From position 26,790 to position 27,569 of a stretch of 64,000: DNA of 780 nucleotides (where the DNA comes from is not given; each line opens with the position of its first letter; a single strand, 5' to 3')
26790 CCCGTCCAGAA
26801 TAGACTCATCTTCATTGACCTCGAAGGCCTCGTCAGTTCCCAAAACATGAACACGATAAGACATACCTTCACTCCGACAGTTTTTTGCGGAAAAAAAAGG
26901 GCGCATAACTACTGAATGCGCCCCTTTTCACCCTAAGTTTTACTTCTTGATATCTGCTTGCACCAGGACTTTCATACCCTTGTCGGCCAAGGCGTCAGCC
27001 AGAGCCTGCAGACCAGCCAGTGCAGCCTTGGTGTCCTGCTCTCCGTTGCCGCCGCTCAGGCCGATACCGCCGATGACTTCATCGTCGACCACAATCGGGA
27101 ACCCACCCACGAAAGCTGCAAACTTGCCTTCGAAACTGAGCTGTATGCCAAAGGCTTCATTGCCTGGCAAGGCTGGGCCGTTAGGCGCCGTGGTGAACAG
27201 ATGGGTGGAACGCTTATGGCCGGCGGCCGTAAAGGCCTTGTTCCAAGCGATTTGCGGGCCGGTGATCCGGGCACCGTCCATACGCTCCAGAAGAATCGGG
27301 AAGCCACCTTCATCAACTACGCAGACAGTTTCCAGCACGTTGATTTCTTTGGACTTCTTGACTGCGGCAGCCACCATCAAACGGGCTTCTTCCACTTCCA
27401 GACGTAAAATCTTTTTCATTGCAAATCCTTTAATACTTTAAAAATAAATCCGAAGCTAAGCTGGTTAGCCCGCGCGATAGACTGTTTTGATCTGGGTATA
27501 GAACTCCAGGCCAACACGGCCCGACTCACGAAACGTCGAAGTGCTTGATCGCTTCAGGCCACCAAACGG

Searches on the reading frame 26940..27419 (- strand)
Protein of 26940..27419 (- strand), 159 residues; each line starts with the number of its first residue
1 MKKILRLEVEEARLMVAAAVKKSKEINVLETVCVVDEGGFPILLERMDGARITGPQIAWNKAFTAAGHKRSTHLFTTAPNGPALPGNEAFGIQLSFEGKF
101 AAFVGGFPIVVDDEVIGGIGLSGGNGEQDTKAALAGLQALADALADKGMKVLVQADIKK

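Call 4: search_protein_families(library=pfam, proteins=[window:26940-27419:-], max_evalue=0.01)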
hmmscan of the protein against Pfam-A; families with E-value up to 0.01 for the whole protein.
window:26940-27419:- (159 aa): 1 family
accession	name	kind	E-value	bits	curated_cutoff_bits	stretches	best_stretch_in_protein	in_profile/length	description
PF03928.20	HbpS-like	-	3e-32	111.8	25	1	8-138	2-128/128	Haem degrading protein HbpS-like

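Call 5: search_protein_families(library=ncbifam, proteins=[window:26940-27419:-], max_evalue=0.001)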
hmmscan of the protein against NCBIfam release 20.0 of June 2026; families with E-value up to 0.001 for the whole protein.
window:26940-27419:- (159 aa): 1 family
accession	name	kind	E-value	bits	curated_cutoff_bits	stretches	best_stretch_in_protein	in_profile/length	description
NF007275.0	PRK09732.1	equivalog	3.9e-12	46.1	246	1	7-140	7-132/134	hypothetical protein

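Call 51: search_solved_structures(query=window:26940-27419:-, max_evalue=0.00001)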
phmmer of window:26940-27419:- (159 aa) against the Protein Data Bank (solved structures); distinct sequences matched with E-value up to 0.00001: 5.
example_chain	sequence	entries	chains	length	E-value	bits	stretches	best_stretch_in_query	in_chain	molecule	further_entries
2a2l_A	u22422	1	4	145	5.5e-24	88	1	7-138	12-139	unknown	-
9jth_A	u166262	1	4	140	2.7e-15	59.8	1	15-140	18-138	NahX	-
5cx7_A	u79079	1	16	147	2.7e-15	59.8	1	11-139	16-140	ATP:cob(I)alamin adenosyltransferase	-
6bws_A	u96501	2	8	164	5.9e-15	58.7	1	6-143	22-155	Glycolate utilization protein | Efga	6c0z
4nkp_A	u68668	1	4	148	2.2e-12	50.3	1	8-140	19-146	putative extracellular heme-binding protein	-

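Call 103: search_solved_structures(query=window:26940-27419:-, max_evalue=0.00001, show_alignments=5)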
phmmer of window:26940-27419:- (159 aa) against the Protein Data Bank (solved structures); distinct sequences matched with E-value up to 0.00001: 5.
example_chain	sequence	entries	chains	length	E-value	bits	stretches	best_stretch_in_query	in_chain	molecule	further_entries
2a2l_A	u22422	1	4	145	5.5e-24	88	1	7-138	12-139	unknown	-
9jth_A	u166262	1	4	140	2.7e-15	59.8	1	15-140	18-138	NahX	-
5cx7_A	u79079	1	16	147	2.7e-15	59.8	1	11-139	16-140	ATP:cob(I)alamin adenosyltransferase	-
6bws_A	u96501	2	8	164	5.9e-15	58.7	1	6-143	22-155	Glycolate utilization protein | Efga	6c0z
4nkp_A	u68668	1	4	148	2.2e-12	50.3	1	8-140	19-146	putative extracellular heme-binding protein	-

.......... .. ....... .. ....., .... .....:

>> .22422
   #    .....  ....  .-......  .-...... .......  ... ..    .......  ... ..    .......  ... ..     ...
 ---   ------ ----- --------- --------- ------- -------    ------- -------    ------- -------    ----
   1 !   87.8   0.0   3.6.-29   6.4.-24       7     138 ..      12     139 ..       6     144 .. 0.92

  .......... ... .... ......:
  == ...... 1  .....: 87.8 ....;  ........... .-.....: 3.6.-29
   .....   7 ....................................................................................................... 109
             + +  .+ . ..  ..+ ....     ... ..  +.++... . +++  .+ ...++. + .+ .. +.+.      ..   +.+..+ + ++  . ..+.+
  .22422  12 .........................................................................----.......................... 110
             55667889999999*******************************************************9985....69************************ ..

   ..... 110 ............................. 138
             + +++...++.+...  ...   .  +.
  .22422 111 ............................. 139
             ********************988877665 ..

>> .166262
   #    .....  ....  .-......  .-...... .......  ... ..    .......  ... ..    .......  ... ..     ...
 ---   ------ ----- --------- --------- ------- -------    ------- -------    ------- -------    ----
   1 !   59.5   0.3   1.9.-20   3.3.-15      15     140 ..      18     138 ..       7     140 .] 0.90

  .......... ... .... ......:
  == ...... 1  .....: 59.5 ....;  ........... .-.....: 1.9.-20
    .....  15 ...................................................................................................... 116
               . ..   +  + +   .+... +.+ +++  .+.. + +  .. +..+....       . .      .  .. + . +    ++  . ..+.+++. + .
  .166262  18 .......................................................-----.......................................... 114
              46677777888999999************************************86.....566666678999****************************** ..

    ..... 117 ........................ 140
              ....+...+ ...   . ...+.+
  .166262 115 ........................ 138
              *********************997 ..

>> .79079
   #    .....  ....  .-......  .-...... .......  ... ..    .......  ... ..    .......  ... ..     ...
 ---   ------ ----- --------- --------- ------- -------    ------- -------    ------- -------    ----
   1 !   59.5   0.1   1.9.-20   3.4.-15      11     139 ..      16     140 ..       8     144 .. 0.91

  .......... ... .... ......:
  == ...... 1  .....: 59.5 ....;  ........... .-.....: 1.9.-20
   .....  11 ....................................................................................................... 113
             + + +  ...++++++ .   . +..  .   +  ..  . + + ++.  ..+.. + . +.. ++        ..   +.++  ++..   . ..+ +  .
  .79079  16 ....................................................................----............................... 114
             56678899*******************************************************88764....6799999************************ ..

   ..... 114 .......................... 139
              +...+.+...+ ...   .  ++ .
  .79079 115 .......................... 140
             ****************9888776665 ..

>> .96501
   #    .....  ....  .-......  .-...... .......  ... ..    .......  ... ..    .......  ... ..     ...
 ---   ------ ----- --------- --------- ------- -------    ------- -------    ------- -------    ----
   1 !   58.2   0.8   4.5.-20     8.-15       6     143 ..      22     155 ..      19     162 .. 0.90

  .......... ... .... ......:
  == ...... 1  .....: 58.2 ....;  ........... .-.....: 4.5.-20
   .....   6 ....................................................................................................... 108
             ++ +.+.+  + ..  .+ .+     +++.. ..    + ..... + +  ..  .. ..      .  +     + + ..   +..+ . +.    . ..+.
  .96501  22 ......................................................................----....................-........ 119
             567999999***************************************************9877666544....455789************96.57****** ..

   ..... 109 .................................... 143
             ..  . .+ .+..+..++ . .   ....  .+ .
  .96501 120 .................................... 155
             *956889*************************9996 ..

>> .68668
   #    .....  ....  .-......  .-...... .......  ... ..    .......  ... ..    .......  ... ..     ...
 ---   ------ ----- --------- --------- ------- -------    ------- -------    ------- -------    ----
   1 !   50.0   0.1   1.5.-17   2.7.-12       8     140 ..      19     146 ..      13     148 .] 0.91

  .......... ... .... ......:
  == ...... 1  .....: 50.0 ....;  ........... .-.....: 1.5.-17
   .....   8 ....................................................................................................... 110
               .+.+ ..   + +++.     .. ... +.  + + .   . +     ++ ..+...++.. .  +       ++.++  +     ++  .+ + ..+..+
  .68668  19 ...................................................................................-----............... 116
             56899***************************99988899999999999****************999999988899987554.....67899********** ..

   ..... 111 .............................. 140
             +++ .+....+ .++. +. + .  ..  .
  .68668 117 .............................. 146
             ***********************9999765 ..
